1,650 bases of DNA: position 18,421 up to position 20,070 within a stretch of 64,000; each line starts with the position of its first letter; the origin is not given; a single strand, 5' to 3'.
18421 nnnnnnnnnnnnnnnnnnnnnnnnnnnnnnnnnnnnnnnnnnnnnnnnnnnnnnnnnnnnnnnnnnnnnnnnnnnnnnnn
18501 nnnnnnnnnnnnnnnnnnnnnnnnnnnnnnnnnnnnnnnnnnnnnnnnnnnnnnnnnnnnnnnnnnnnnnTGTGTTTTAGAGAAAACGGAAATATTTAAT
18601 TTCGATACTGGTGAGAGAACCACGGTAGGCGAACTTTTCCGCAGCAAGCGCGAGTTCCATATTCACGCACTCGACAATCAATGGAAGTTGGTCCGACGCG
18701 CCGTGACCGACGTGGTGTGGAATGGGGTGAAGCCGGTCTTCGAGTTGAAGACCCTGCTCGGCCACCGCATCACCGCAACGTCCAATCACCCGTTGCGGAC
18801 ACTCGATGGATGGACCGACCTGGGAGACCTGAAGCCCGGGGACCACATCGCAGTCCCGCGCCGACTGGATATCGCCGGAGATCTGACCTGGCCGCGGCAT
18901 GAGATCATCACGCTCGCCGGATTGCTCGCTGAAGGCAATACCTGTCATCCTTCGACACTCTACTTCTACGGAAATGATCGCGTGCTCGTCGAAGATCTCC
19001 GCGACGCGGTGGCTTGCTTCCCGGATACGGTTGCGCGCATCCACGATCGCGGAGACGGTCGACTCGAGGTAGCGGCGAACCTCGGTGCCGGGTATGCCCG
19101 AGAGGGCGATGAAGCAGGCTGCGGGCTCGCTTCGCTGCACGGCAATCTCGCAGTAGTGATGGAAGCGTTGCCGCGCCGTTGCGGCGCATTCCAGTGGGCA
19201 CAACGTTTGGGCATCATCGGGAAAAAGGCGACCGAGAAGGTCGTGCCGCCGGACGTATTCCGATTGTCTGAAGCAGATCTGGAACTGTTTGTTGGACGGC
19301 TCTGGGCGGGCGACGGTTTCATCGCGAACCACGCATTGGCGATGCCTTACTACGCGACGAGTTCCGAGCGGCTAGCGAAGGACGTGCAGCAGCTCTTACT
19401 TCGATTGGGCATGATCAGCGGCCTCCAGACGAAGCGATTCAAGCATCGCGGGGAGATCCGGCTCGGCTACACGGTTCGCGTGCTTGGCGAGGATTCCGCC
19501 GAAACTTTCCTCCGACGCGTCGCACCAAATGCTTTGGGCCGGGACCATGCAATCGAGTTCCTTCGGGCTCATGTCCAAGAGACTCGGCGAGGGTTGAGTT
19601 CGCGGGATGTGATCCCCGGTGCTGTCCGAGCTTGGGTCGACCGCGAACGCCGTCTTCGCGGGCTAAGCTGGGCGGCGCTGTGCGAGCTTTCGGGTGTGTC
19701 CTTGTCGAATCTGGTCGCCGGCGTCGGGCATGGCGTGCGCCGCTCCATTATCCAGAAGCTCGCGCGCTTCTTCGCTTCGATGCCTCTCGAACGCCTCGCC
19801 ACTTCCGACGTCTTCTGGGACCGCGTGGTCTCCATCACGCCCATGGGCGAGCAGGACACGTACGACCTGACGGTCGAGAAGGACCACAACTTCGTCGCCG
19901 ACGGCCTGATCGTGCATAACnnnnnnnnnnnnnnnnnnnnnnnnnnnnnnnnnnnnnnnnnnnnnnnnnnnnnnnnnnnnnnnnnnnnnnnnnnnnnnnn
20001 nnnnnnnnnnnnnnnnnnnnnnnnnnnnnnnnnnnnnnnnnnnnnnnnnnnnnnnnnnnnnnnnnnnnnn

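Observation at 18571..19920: Full-length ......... intein in DnaE at the GYGFNK/SHSAAY motif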

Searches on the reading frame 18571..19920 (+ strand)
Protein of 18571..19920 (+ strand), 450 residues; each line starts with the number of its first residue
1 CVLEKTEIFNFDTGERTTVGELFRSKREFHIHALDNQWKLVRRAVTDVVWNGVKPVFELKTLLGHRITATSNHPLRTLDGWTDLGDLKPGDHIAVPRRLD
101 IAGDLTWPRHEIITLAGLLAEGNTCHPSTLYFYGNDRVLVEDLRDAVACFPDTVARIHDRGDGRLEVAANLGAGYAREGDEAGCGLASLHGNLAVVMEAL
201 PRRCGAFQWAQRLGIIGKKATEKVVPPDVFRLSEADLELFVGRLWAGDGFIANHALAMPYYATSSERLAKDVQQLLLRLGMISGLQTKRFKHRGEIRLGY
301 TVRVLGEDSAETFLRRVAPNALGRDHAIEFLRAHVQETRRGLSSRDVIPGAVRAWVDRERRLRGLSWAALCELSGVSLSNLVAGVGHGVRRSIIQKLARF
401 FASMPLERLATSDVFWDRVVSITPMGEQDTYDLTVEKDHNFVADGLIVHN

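Call 4: search_protein_families(library=pfam, proteins=[window:18571-19920:+], max_evalue=0.1)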
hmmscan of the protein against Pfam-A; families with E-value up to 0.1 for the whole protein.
window:18571-19920:+ (450 aa): 2 families
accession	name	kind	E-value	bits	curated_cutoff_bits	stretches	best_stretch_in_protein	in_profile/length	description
PF14890.11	Intein_splicing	-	7e-24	84.8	35.8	1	12-450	5-155/155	Intein splicing domain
PF14528.11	LAGLIDADG_3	-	4.3e-11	43.4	22.5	1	239-317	5-81/82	LAGLIDADG-like domain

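Call 5: search_protein_families(library=ncbifam, proteins=[window:18571-19920:+], max_evalue=0.1)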
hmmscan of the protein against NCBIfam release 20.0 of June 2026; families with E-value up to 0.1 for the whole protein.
window:18571-19920:+ (450 aa): 14 families
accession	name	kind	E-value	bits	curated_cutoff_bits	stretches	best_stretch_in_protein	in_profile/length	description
NF005852.0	PRK07773.1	equivalog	5.5e-79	266.5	780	2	206-450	581-826/886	replicative DNA helicase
NF007072.0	PRK09519.1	equivalog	1.5e-19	69.9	1024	2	1-194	252-443/790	intein-containing recombinase RecA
NF038098.1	GyrA_w_intein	exception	1.6e-18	66.1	1850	1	210-450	309-537/1232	intein-containing DNA gyrase subunit A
NF006207.0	PRK08332.1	equivalog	1.2e-15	55.9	2400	2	45-97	936-989/1684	vitamin B12-dependent ribonucleotide reductase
NF038162.1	RtcB_rel_intein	exception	2.5e-10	39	1150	2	401-450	526-578/961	intein-containing RtcB family protein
TIGR01443.1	intein_Cterm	domain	3.9e-09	36.5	15.6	1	430-450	2-23/24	intein C-terminal splicing region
NF011418.0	PRK14845.1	equivalog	1.5e-07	29.6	756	1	63-99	100-136/1049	translation initiation factor IF-2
NF003157.0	PRK04132.1-2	equivalog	7.5e-07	27.5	1103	1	206-293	237-319/864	replication factor C small subunit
TIGR01445.1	intein_Nterm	domain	1.4e-06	29.1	24.5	1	1-77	1-83/83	intein N-terminal splicing region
NF003158.0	PRK04132.1-3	equivalog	1.5e-05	22.3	1750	1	388-450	1195-1255/1437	replication factor C small subunit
NF003159.0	PRK04132.1-4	equivalog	0.00058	18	999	1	32-103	99-175/852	replication factor C small subunit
NF011491.0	PRK14898.1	equivalog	0.0014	16.7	783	1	406-450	496-543/860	DNA-directed RNA polymerase subunit A''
NF005616.0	PRK07373.1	equivalog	0.011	14.3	646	1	419-450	4-36/449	DNA polymerase III subunit alpha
NF038136.1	rSAM_Rv_intein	exception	0.072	11.9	700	0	1-92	76-165/574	intein-containing Rv2578c family radical SAM protein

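Call 6: search_solved_structures(query=window:18571-19920:+, max_evalue=0.01, show_alignments=2)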
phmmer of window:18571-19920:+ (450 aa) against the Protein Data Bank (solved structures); distinct sequences matched with E-value up to 0.01: 25.
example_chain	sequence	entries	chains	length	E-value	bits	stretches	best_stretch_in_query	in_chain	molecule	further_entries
1mi8_A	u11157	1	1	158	9.3e-25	90.7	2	12-101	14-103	DnaB intein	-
6frg_A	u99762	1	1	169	3.4e-23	85.6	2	12-102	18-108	Replicative DNA helicase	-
6frh_A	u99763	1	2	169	3.4e-23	85.6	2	12-102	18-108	Replicative DNA helicase,Replicative DNA helicase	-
4o1r_A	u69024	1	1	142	4.2e-23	85.3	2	11-98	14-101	Replicative DNA helicase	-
6fre_A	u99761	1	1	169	7.9e-22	81.1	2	12-102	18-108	Replicative DNA helicase,Replicative DNA helicase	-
2imz_A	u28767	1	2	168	1.9e-12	50.1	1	1-106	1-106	Endonuclease PI-MtuI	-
3ifj_A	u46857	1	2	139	4.7e-10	42.3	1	1-96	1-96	Endonuclease PI-MtuI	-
3igd_A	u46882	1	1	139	1.5e-09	40.6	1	1-96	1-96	Endonuclease PI-MtuI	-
2in9_A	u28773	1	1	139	1.6e-09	40.5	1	1-96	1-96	Endonuclease PI-MtuI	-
2in0_A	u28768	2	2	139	2.3e-09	40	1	1-96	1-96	Endonuclease PI-MtuI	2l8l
6rpq_A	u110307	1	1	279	3.3e-09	39.5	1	404-450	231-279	Ubiquitin-like protein SMT3,1108aa long hypothetical cell division control protein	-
5k08_A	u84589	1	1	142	1.1e-08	37.7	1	1-96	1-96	RecA mini intein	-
5i0a_A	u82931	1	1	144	1.2e-08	37.6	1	1-96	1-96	Intein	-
2in8_A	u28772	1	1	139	1.8e-08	37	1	1-96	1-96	Endonuclease PI-MtuI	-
7cfv_A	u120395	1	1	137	8.3e-07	31.6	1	419-450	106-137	Spl DnaX mini-intein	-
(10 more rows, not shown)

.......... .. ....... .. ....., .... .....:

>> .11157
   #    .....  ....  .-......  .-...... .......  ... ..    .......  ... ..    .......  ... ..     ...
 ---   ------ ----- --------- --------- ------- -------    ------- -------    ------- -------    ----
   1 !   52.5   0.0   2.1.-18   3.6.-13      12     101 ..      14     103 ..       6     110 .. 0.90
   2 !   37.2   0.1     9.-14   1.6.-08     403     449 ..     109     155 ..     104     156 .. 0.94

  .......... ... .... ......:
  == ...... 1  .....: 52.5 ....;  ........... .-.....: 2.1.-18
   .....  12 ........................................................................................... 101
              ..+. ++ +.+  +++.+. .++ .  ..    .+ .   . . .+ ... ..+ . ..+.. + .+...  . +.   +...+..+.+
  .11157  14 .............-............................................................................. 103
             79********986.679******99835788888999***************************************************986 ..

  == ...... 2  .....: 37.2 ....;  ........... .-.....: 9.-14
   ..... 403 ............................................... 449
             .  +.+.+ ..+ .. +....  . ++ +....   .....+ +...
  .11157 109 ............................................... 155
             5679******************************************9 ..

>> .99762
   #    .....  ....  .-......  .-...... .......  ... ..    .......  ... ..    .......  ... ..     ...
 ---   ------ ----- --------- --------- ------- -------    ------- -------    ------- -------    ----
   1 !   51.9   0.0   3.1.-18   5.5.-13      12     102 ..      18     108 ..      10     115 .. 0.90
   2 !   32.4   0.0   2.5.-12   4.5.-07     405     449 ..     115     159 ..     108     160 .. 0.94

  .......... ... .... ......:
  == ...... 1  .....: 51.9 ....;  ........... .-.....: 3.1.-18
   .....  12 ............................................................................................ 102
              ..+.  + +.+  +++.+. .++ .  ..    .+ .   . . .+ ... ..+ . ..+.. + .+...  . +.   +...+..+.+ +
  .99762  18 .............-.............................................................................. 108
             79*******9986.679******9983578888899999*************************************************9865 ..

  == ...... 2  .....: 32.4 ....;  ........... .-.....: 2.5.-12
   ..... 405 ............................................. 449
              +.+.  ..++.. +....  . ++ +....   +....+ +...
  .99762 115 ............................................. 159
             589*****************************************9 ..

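Call 7: find_homologous_proteins(query=window:18571-19920:+, max_evalue=0.00001)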
Query window:18571-19920:+ (450 aa): 125 proteins with E <= 0.00001 among 8000 candidates; the best 120 are listed.
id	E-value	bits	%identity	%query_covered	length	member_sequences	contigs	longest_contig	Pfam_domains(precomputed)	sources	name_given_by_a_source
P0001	2.6e-151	523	55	100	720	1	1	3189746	PF14579.13,PF14528.12,PF17657.7,PF14890.12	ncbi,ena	-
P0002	1.6e-138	481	53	100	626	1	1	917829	PF14579.13,PF14528.12,PF14890.12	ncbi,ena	-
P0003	4.3e-131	456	57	81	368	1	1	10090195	PF14528.12,PF14890.12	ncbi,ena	-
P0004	9.3e-120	419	59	77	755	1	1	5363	PF14579.13,PF14528.12,PF01336.32,PF14890.12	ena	-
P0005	8.8e-118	412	47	100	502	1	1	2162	PF14528.12,PF14890.12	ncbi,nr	ncbi:MAG: DNA polymerase III alpha subunit, partial [Rhodothermales bacterium]|nr:DNA polymerase III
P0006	4.1e-112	394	53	83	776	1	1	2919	PF14579.13,PF14528.12,PF14890.12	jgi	jgi:DNA polymerase-3 subunit alpha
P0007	5.2e-112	393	54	81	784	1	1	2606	PF14579.13,PF14528.12,PF01336.32,PF14890.12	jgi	-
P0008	5.5e-108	380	41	100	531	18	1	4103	PF14528.12,PF14890.12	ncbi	ncbi:MAG: DNA polymerase III alpha subunit, partial [Candidatus Aquicultor secundus]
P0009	1.3e-106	375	50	74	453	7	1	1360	PF14528.12,PF17657.7,PF14890.12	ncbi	ncbi:MAG: LAGLIDADG family homing endonuclease, partial [Polyangiaceae bacterium]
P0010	2.6e-106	374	51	81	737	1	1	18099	PF14579.13,PF14528.12,PF01336.32,PF14890.12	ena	-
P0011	1.2e-104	369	43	100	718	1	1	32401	PF14579.13,PF14528.12,PF14890.12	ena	-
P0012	1.2e-103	366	57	69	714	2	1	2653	PF14579.13,PF14528.12,PF01336.32,PF14890.12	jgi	jgi:DNA polymerase-3 subunit alpha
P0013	9.0e-102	359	48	90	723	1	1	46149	PF20914.3,PF14579.13,PF14528.12,PF01336.32,PF14890.12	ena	-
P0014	1.1e-101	359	54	68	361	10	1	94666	PF14528.12,PF14890.12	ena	-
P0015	4.7e-91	324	48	75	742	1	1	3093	PF14579.13,PF14528.12,PF01336.32,PF14890.12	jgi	jgi:DNA polymerase-3 subunit alpha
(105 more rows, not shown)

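Call 25: find_related_loci(query=A1, collection=genome_contigs, flank=4000)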
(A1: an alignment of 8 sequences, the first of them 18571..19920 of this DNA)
Query A1 (450 aa) in genome_contigs; peptide patterns used: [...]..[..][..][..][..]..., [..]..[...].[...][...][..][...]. (x = any residue, [..] = any of these).
600 stretches matched a pattern (row limit reached: there are more); 518 encode a relative of the query (tblastn E <= 1e-3); the best 80 are kept; 80 distinct loci.
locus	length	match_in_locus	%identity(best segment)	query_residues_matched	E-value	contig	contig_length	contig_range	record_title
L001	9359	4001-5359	59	1-450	3e-177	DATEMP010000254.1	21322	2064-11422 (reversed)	MAG TPA_asm: Candidatus Eisenbacteria bacterium isolate SMAG_U8945 k141_2769036, whole genome shotgun sequence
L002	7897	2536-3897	58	1-450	2e-170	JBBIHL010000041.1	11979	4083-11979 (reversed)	MAG: Candidatus Eisenbacteria bacterium isolate PFF170222_bin_113 NODE_1850_length_11979_cov_4.984737, whole genome shot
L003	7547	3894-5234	58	1-450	3e-167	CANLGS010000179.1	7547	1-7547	MAG: Gemmataceae bacterium isolate TH-Jun18-262 genome assembly, contig: TH-Jun18-C22597, whole genome shotgun sequence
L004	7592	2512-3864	57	1-450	9e-164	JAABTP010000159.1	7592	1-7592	MAG: Desulfobulbaceae bacterium isolate S24.Bin023 NODE_163_length_7592_cov_13.113906, whole genome shotgun sequence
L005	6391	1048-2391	56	1-450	3e-161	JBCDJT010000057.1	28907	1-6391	MAG: Bacteroidota bacterium isolate P01_H01_bin.41 k141_2455174_length_28907_cov_19.6872, whole genome shotgun sequence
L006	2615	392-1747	54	1-450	3e-166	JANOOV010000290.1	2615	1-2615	MAG: Gammaproteobacteria bacterium isolate VAR_43_metabat_102 VAR_43_k141_669280, whole genome shotgun sequence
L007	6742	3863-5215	53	1-450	9e-151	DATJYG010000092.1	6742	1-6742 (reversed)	MAG TPA_asm: Polyangiaceae bacterium isolate SMAG_U15146 k141_21196, whole genome shotgun sequence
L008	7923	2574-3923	54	1-450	2e-149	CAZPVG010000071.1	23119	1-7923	MAG TPA_asm: uncultured bacterium isolate SRP214966_co3_380 genome assembly, contig: NODE_2800_length_23119_cov_10.29027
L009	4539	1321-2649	52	1-450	5e-148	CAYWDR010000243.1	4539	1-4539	MAG TPA_asm: uncultured Solibacteraceae bacterium isolate binchicken_co144_1116 genome assembly, contig: NODE_39641_leng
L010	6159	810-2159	51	1-450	9e-144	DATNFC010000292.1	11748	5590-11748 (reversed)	MAG TPA_asm: Candidatus Methylomirabilota bacterium isolate SMAG_U11284 k141_1201484, whole genome shotgun sequence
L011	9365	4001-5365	52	1-450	7e-142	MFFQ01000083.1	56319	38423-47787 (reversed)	MAG: Candidatus Eisenbacteria bacterium RBG_16_71_46 RBG_16_scaffold_427, whole genome shotgun sequence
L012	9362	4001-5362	53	1-450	7e-139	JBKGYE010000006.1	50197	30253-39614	MAG: Halorhodospira sp. isolate C1M08_22 NODE_163_length_50197_cov_15.363069, whole genome shotgun sequence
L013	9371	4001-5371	49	1-450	3e-136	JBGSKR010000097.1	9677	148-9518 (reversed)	MAG: Mariniblastus sp. isolate JTS-AC186 k141_22144, whole genome shotgun sequence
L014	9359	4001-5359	50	1-450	9e-132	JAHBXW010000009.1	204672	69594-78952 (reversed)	MAG: Planctomyces sp. isolate ACE_PLA29 PLA29_9, whole genome shotgun sequence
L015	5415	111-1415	45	1-450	5e-117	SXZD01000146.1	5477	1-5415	MAG: Burkholderiales bacterium isolate F1-20-MAGs102 F1-20__c457012, whole genome shotgun sequence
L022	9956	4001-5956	41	1-450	6e-103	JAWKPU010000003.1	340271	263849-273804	MAG: Deinococcales bacterium isolate ABC2.109 ABC2.109.fa-3, whole genome shotgun sequence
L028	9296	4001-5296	39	1-450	6e-97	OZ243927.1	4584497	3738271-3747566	MAG: Trueperaceae bacterium isolate 5b6657fa-4255-4ed3-9929-6c8d954eddd0 genome assembly, chromosome: 1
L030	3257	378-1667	38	1-450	4e-95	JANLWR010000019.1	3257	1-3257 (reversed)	MAG: Deinococcales bacterium isolate OTE_20_metabat_284 OTE_20_k141_1208282, whole genome shotgun sequence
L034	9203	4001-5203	40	14-450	3e-88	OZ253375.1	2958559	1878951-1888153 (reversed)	MAG: Deinococcus sp. isolate fb7b64dd-ef53-4e4c-b44e-3a7a2cf629be genome assembly, chromosome: 1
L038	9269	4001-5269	38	14-450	2e-85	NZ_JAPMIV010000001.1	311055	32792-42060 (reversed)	Deinococcus arenicola strain ZS9-10 scaffold1, whole genome shotgun sequence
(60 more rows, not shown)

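Call 47: predict_structure(alignment_id=A1)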
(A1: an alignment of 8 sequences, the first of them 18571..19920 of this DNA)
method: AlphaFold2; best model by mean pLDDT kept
length: 450 residues; sequences in the alignment: 8
mean_pLDDT: 87.9   pTM: 0.87
mean pLDDT of the five models: 87.9, 86.4, 85.6, 85.4, 85.1
residues with pLDDT >= 90: 326; 70-90: 79; 50-70: 16; < 50: 29
segments of 3 or more residues with pLDDT < 50: 176-199, 340-343
pLDDT, mean of each block of 10 residues (from residue 1): 95 94 94 94 95 97 96 94 96 92 93 97 84 92 97 93 90 56 36 37 88 91 94 97 95 88 95 95 92 87 90 96 94 78 61 90 94 87 64 90 91 92 97 92 94
secondary structure, 60 per line:
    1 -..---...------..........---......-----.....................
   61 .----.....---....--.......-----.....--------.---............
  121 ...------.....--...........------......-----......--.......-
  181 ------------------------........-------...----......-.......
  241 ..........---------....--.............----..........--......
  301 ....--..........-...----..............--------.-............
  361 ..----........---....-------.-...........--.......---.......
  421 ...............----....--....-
elements in order: E7-9 E16-18 H19-25 E29-34 E40-61 E66-70 E74-77 E80-83 E92-96 H109-121 E130-134 H137-147 E154-159 E165-170 H173-179 H205-212 H227-231 H234-248 E260-263 H266-278 E283-292 E295-304 H307-316 H325-338 H349-362 H367-374 H378-381 H391-401 H404-410 E414-435 E440-443 E446-449

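Call 49: fold_search(model_id=the predicted structure, library=pdb)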
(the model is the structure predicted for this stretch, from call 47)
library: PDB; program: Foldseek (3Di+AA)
matches with E <= 10: 362; with E <= 0.001: 53
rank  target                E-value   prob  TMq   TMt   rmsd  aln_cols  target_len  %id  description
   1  7qss                  3.1e-21  1.00  0.69  0.72   4.5       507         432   18  Crystal structure of homing endonuclease-associated TliVMA intein (C1A) (released 2022-03-30)
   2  7qsu                  2.6e-18  1.00  0.57  0.69   8.3       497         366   17  Crystal structure of homing endonuclease-associated TliVMA intein (C1A, d333-339) (released 2022-03-30)
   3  1dq3                  2.8e-18  1.00  0.61  0.61   6.5       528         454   14  CRYSTAL STRUCTURE OF AN ARCHAEAL INTEIN-ENCODED HOMING ENDONUCLEASE PI-PFUI (released 2000-07-05)
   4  7qst                  9.1e-16  1.00  0.57  0.70   5.2       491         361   16  Crystal structure of homing endonuclease-associated PhoVMA intein (C1A) (released 2022-03-30)
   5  2cw7                  1.1e-14  1.00  0.61  0.52   6.9       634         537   14  Crystal structure of intein homing endonuclease II (released 2006-04-18)
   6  1vde_B                3.2e-09  1.00  0.47  0.49   9.6       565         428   11  PI-SCEI, A HOMING ENDONUCLEASE WITH PROTEIN SPLICING ACTIVITY (released 1998-04-08)
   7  1vde_A                3.2e-09  1.00  0.47  0.49  10.6       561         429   12  PI-SCEI, A HOMING ENDONUCLEASE WITH PROTEIN SPLICING ACTIVITY (released 1998-04-08)
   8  1ef0_A                4.3e-09  1.00  0.48  0.51  10.1       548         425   10  CRYSTAL STRUCTURE OF PI-SCEI MINIPRECURSOR (released 2000-06-07)
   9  1jva_B                1.7e-08  1.00  0.44  0.46  10.7       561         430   10  CRYSTAL STRUCTURE OF THE VMA1-DERIVED ENDONUCLEASE BEARING THE N AND C EXTEIN PROPEPTIDES (released 2002-08-29)
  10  1dfa                  2.1e-08  1.00  0.47  0.51  10.9       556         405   10  CRYSTAL STRUCTURE OF PI-SCEI IN C2 SPACE GROUP (released 1999-12-08)
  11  1lws_A                4.0e-08  1.00  0.46  0.48  10.4       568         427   10  Crystal structure of the intein homing endonuclease PI-SceI bound to its recognition sequence (released 2002-09-27)
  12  5i0a                  6.7e-08  1.00  0.21  0.64   1.0        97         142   29  RecA mini intein in complex with cisplatin (released 2016-09-21)
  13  6frg                  7.1e-08  1.00  0.21  0.59   4.2       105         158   37  Crystal structure of G-1F mutant of Ssp DnaB Mini-Intein variant M86 (released 2019-01-30)
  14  1lwt_A                7.9e-08  1.00  0.47  0.47  11.7       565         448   11  Crystal structure of the intein homing endonuclease PI-SceI bound to its substrate DNA (Ca2+ free) (released 2002-09-27)
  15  1um2_B                1.1e-07  1.00  0.48  0.51   8.8       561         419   10  Crystal Structure of the Vma1-Derived Endonuclease with the Ligated Extein Segment (released 2004-09-22)
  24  4o1r                  7.2e-07  1.00  0.21  0.64   1.2        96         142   33  Crystal structure of NpuDnaB intein (released 2014-03-19)
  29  1mi8                  3.0e-06  1.00  0.21  0.65   1.1        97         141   38  2.0 Angstrom crystal structure of a DnaB intein from Synechocystis sp. PCC 6803 (released 2003-08-19)
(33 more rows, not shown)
